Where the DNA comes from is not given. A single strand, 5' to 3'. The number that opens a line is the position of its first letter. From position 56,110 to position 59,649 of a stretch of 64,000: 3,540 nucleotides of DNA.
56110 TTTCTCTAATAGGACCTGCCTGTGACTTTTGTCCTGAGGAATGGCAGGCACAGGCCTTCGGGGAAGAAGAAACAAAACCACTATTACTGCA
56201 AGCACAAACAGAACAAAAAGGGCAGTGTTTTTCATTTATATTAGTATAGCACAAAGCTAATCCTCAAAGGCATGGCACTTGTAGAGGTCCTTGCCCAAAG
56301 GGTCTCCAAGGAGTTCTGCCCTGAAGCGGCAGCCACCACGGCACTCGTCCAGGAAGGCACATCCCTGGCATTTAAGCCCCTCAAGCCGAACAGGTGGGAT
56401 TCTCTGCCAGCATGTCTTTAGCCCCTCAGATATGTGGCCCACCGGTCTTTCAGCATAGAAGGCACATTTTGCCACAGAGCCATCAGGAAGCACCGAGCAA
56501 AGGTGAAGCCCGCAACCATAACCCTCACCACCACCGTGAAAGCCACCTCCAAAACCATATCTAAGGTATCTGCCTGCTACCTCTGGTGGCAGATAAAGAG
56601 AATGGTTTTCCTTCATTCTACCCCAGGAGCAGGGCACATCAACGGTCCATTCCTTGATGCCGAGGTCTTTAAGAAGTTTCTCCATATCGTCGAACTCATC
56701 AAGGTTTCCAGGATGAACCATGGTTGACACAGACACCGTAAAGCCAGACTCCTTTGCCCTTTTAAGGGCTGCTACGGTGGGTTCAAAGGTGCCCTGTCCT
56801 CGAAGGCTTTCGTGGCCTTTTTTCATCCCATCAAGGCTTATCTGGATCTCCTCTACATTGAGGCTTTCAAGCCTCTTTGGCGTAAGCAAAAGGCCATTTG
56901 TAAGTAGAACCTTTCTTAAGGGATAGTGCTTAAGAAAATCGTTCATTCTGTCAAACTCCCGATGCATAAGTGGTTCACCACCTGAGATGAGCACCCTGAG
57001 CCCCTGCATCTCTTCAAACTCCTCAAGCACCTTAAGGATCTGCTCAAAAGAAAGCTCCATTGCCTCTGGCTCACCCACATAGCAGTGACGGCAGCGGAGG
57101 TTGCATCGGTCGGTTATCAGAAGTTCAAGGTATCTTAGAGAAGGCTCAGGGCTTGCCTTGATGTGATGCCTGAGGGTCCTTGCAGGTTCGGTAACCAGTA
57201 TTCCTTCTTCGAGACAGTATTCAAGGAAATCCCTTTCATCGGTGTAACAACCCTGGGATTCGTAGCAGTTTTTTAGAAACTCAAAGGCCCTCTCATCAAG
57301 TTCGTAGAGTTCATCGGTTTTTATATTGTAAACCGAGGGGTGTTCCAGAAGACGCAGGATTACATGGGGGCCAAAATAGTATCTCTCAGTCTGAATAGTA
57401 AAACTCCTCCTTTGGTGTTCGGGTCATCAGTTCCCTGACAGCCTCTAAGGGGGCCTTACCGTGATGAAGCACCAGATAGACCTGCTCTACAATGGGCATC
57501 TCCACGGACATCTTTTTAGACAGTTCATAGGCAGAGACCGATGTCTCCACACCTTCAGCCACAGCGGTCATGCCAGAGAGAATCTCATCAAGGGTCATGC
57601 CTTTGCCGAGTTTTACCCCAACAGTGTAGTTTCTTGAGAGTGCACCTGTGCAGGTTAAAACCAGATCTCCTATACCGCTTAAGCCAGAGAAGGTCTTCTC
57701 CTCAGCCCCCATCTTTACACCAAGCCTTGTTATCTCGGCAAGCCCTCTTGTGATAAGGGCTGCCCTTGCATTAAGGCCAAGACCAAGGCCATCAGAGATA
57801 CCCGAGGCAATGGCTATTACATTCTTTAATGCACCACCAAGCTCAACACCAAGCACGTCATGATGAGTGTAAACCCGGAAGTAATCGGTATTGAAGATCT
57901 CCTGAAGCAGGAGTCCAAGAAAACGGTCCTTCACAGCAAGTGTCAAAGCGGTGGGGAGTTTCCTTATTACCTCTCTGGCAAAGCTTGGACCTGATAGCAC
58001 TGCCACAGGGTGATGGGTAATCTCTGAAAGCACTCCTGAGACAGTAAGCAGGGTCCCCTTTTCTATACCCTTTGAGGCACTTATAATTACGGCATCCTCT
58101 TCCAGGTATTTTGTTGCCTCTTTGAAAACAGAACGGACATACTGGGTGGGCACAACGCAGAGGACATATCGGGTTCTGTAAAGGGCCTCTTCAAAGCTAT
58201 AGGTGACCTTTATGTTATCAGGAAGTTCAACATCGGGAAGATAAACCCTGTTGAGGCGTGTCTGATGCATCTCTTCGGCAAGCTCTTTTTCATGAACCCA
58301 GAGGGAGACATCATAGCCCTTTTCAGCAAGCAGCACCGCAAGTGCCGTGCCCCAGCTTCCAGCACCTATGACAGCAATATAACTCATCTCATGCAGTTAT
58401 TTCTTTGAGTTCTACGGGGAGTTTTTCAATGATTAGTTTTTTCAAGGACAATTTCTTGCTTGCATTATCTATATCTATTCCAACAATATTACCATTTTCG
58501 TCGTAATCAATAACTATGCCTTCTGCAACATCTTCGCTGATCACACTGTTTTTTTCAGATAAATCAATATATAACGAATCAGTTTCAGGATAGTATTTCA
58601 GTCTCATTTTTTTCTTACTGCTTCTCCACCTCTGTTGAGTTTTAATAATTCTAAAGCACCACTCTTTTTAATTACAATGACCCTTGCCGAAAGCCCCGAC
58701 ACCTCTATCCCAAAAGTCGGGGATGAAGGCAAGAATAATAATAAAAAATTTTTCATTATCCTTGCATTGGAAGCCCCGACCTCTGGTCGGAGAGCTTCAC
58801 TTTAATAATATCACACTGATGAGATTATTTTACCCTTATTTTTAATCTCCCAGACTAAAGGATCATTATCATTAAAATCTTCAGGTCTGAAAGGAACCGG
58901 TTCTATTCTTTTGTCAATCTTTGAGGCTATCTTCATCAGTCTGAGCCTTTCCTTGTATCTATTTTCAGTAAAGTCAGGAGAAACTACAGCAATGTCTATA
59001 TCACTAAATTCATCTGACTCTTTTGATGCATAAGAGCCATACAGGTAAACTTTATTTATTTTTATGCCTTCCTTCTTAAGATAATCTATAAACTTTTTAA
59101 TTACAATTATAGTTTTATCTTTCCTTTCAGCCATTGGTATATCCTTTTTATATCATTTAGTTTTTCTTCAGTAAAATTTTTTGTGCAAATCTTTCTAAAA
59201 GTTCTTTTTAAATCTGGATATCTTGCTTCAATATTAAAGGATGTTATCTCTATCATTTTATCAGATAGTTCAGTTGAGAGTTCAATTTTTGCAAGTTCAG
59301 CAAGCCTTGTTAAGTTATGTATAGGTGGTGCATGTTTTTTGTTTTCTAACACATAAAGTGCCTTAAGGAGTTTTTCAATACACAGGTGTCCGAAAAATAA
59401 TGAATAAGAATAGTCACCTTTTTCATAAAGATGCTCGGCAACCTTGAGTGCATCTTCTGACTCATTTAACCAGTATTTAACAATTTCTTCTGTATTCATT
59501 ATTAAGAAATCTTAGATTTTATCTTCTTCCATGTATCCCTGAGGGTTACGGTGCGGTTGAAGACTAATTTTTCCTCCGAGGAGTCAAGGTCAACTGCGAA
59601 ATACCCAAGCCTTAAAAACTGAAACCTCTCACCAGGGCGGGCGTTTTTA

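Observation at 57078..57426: Radical SAM/SPASM gene has no ATG/GTG/TTG start upstream of its catalytic Cys motif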

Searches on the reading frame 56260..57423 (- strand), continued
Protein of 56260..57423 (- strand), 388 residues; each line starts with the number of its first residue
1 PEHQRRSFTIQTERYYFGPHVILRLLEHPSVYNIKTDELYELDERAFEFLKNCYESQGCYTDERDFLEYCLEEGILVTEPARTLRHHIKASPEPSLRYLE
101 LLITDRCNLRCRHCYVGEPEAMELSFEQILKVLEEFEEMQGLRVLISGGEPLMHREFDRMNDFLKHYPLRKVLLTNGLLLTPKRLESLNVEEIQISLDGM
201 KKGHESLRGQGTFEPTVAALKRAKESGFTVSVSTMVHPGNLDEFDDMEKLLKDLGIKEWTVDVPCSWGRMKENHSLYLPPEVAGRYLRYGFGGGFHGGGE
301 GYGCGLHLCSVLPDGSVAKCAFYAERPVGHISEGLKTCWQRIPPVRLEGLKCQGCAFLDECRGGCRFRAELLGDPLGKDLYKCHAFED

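Call 27: predict_structure(alignment_id=A2)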
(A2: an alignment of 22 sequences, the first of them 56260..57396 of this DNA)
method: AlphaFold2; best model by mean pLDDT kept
length: 379 residues; sequences in the alignment: 22
mean_pLDDT: 85.1   pTM: 0.87
mean pLDDT of the five models: 85.1, 84.6, 79.9, 79.0, 77.3
residues with pLDDT >= 90: 190; 70-90: 142; 50-70: 34; < 50: 13
segments of 3 or more residues with pLDDT < 50: 107-110, 283-289
pLDDT, mean of each block of 10 residues (from residue 1): 80 90 89 90 85 90 93 85 87 89 54 90 96 93 95 95 95 96 95 91 96 97 91 94 92 73 74 81 46 73 91 77 94 80 77 71 75 73
secondary structure, 60 per line:
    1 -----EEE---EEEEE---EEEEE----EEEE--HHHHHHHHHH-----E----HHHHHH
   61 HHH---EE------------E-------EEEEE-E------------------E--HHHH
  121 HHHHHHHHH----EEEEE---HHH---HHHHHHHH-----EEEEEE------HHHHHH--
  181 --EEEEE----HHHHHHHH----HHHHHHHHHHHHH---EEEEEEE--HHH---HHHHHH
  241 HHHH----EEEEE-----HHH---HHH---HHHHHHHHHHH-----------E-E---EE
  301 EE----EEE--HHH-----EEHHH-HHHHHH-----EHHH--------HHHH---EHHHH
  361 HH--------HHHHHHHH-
elements in order: E6-8 E12-16 E20-24 E29-32 H35-44 H55-63 E89-93 H117-129 E134-138 H148-155 E161-166 H173-178 E183-187 H192-199 H204-216 E220-226 H235-244 E249-253 H271-281 E299-302 E307-309 H326-331 H349-352 H357-362 H371-378

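Call 30: fold_search(model_id=the predicted structure, library=pdb)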
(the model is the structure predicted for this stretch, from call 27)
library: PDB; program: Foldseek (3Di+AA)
matches with E <= 10: 1555; with E <= 0.001: 115
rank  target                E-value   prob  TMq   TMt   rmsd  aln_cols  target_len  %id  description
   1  6efn                  1.2e-17  1.00  0.64  0.64   7.1       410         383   21  Structure of a RiPP maturase, SkfB (released 2018-10-24)
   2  5v1t_A                1.8e-13  1.00  0.67  0.59   7.1       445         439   14  Crystal structure of Streptococcus suis SuiB bound to precursor peptide SuiA (released 2017-08-30)
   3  5v1q_A                5.6e-13  1.00  0.63  0.56   9.3       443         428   15  Crystal structure of Streptococcus suis SuiB (released 2017-08-30)
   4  7vob                  6.3e-13  1.00  0.47  0.53   4.9       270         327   20  The crystal structure of a Radical SAM Enzyme BlsE involved in the Biosynthesis of Blasticidin S (released 2022-05-04)
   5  5v1q_B                1.2e-12  1.00  0.64  0.56   9.0       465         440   14  Crystal structure of Streptococcus suis SuiB (released 2017-08-30)
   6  5v1s_B                1.4e-12  1.00  0.63  0.57   9.1       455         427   15  Crystal structure of Streptococcus suis SuiB bound to S-adenosylmethionine (released 2017-08-30)
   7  5v1s_A                2.4e-12  1.00  0.63  0.58   8.1       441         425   15  Crystal structure of Streptococcus suis SuiB bound to S-adenosylmethionine (released 2017-08-30)
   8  8vpo                  2.4e-12  1.00  0.53  0.45  14.2       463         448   15  X-Ray Crystal Structure of TigE from Paramaledivibacter caminithermalis (released 2024-02-07)
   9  2fb2_B                8.4e-12  1.00  0.49  0.56   6.1       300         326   21  Structure of the MoaA Arg17/266/268/Ala triple mutant (released 2006-05-09)
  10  6c8v                  1.0e-11  1.00  0.49  0.59   8.3       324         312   21  X-ray structure of PqqE from Methylobacterium extorquens (released 2018-02-14)
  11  4k39_A                3.9e-11  1.00  0.57  0.60   5.2       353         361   20  Native anSMEcpe with bound AdoMet and Cp18Cys peptide (released 2013-05-08)
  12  6q2p_A                6.8e-11  1.00  0.40  0.51   2.5       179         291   19  Crystal structure of mouse viperin bound to cytidine triphosphate and S-adenosylhomocysteine (released 2020-01-22)
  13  2fb2_A                8.7e-11  1.00  0.49  0.56   6.5       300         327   20  Structure of the MoaA Arg17/266/268/Ala triple mutant (released 2006-05-09)
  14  6q2p_B                1.4e-10  1.00  0.40  0.51   2.6       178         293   17  Crystal structure of mouse viperin bound to cytidine triphosphate and S-adenosylhomocysteine (released 2020-01-22)
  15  6q2q_A                2.5e-10  1.00  0.53  0.67   4.1       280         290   15  Crystal structure of mouse viperin bound to uridine triphosphate and S-adenosylhomocysteine (released 2020-01-22)
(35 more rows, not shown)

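Call 35: find_encoding_contigs(protein=P0001, flank=1500, max_places=2)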
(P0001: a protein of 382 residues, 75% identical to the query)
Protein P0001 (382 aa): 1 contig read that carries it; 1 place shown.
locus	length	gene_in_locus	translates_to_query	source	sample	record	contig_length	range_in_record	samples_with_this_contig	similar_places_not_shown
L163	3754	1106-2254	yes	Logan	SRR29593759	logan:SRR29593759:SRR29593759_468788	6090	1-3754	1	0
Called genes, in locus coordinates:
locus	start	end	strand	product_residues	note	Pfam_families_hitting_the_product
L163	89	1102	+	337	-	PF01210:NAD_Gly3P_dh_N, PF07479:NAD_Gly3P_dh_C, PF20618:GPD_NAD_C_bact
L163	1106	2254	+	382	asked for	PF04055:Radical_SAM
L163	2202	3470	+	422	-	PF06779:MFS_4, PF07690:MFS_1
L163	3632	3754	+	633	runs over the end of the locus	PF16177:ACAS_N, PF00501:AMP-binding, PF13193:AMP-binding_C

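Call 36: find_encoding_contigs(protein=P0035, flank=1500, max_places=2)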
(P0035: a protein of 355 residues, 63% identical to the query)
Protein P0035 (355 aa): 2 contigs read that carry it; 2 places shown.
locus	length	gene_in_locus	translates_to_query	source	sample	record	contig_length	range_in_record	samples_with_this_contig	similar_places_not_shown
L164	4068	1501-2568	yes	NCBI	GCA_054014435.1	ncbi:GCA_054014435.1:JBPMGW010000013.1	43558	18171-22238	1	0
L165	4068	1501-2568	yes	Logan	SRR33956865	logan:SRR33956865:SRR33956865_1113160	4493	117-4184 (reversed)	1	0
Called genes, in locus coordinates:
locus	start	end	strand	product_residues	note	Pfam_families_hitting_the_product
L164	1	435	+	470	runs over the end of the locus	PF00749:tRNA-synt_1c, PF19269:Anticodon_2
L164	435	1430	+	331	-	PF01210:NAD_Gly3P_dh_N, PF02558:ApbA, PF02737:3HCDH_N (faint), PF03446:NAD_binding_2 (weak), PF03807:F420_oxidored (weak), PF07479:NAD_Gly3P_dh_C, PF20618:GPD_NAD_C_bact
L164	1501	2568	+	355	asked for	PF04055:Radical_SAM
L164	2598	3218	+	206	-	-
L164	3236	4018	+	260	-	PF01790:LGT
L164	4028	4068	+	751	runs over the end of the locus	PF00403:HMA, PF00122:E1-E2_ATPase, PF00702:Hydrolase, PF12710:HAD (weak), PF08282:Hydrolase_3 (weak)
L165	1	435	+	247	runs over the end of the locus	?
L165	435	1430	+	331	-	PF01210:NAD_Gly3P_dh_N, PF02558:ApbA, PF02737:3HCDH_N (faint), PF03446:NAD_binding_2 (weak), PF03807:F420_oxidored (weak), PF07479:NAD_Gly3P_dh_C, PF20618:GPD_NAD_C_bact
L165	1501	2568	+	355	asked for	PF04055:Radical_SAM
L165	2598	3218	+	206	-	-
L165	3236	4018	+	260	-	PF01790:LGT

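Call 37: find_encoding_contigs(protein=P0088, flank=1500, max_places=2)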
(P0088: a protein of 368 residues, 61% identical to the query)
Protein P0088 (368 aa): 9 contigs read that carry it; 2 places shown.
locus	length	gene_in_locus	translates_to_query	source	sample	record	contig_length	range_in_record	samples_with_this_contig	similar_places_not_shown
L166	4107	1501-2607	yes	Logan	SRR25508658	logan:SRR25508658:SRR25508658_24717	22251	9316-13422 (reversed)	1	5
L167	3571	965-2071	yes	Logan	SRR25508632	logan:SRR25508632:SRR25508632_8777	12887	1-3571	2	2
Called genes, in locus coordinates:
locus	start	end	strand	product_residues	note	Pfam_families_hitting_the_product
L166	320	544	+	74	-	PF26688:RHH_12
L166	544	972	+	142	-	PF10130:PIN_2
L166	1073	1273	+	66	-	PF15919:HicB_lk_antitox (weak)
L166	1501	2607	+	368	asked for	PF04055:Radical_SAM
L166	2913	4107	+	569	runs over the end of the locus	PF14522:Cytochrome_C7 (faint), PF13447:Multi-haem_cyto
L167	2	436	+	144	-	?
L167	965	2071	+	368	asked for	PF04055:Radical_SAM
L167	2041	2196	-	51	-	-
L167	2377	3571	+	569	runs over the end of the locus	PF14522:Cytochrome_C7 (faint), PF13447:Multi-haem_cyto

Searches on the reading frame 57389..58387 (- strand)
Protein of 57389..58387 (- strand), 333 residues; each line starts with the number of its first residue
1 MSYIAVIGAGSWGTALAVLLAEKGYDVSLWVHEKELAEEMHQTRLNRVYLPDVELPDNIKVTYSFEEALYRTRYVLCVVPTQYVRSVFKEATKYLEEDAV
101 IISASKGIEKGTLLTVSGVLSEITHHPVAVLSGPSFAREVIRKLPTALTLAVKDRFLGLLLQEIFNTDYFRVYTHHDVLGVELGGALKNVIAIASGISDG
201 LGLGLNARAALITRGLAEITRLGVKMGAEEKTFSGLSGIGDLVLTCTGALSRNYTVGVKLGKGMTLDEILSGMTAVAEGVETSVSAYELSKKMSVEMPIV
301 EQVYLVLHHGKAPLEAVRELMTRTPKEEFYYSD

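Call 22: search_protein_families(library=pfam, proteins=[window:57389-58387:-], max_evalue=0.1)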
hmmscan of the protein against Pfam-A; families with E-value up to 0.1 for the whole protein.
window:57389-58387:- (333 aa): 12 families
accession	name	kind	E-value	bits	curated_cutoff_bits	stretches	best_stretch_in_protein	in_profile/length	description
PF07479.19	NAD_Gly3P_dh_C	-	3.7e-56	189.7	25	1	177-317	1-141/142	NAD-dependent glycerol-3-phosphate dehydrogenase C-terminus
PF01210.29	NAD_Gly3P_dh_N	-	7.6e-51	172.7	23.1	1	4-155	2-155/158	NAD-dependent glycerol-3-phosphate dehydrogenase N-terminus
PF20618.3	GPD_NAD_C_bact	-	1.6e-23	83.5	27.6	1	237-303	1-66/66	Bacterial GPD, NAD-dependent C-terminal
PF02558.23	ApbA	-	5.2e-10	39.6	22.2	1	4-111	1-106/150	Ketopantoate reductase PanE/ApbA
PF03446.21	NAD_binding_2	-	1.9e-08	34.9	21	1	4-105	2-93/161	NAD binding domain of 6-phosphogluconate dehydrogenase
PF03807.23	F420_oxidored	-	2.1e-07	31.9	21.6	1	4-106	2-93/94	NADP oxidoreductase coenzyme F420-dependent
PF02737.24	3HCDH_N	-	2.5e-05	24.7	22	1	4-109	2-118/180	3-hydroxyacyl-CoA dehydrogenase, NAD binding domain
PF07991.19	KARI_N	-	0.0006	19.9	20.6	1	4-103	7-93/165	Acetohydroxy acid isomeroreductase, NADPH-binding domain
PF03721.20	UDPG_MGDP_dh_N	-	0.0025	17.9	27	0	4-29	3-28/187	UDP-glucose/GDP-mannose dehydrogenase family, NAD binding domain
PF01266.30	DAO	-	0.0044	17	27.9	1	4-30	2-28/353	FAD dependent oxidoreductase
PF13450.12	NAD_binding_8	-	0.011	16.4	21.9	1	6-30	1-25/68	NAD(P)-binding Rossmann-like domain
PF00070.33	Pyr_redox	-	0.055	14.4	22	0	4-37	2-35/82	Pyridine nucleotide-disulphide oxidoreductase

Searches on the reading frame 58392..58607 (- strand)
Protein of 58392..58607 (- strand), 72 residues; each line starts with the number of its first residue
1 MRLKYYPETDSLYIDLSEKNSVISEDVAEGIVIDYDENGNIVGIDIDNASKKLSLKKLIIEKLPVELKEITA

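Call 22: search_protein_families(library=pfam, proteins=[window:58392-58607:-], max_evalue=0.1)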
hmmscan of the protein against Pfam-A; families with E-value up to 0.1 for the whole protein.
window:58392-58607:- (72 aa): 2 families
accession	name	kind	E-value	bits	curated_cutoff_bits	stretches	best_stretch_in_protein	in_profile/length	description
PF10049.14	DUF2283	-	1.1e-17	64.4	23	1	3-50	2-49/49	Protein of unknown function (DUF2283)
PF07661.19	MORN_2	-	0.083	13.6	29.6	0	29-43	2-16/22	MORN repeat variant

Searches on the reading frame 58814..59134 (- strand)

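Call 48: search_protein_families(library=pfam, proteins=[window:58814-59134:-], max_evalue=0.001)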
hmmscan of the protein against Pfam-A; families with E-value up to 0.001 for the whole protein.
window:58814-59134:- (107 aa): 3 families
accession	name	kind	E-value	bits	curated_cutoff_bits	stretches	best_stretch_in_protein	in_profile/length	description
PF18765.7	Polbeta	-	4e-13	49.8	26.9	1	13-105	1-88/93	Polymerase beta, Nucleotidyltransferase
PF01909.29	NTP_transf_2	-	3.3e-12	47.1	21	1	12-82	1-71/93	Nucleotidyltransferase domain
PF22600.2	MTPAP-like_central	-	0.00099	19.6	27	0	13-75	26-89/139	Poly(A) RNA polymerase, mitochondrial-like, central palm domain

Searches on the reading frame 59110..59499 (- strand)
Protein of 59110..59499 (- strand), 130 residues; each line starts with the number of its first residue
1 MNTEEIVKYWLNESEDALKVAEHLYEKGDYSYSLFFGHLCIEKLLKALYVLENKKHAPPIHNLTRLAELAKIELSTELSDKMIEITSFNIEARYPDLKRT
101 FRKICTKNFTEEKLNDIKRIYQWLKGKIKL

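Call 48: search_protein_families(library=pfam, proteins=[window:59110-59499:-], max_evalue=0.001)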
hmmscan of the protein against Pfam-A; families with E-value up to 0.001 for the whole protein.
window:59110-59499:- (130 aa): 1 family
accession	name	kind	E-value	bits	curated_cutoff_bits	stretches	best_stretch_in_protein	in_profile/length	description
PF05168.19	HEPN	-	1.2e-22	80.7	22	1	7-126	1-116/117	HEPN domain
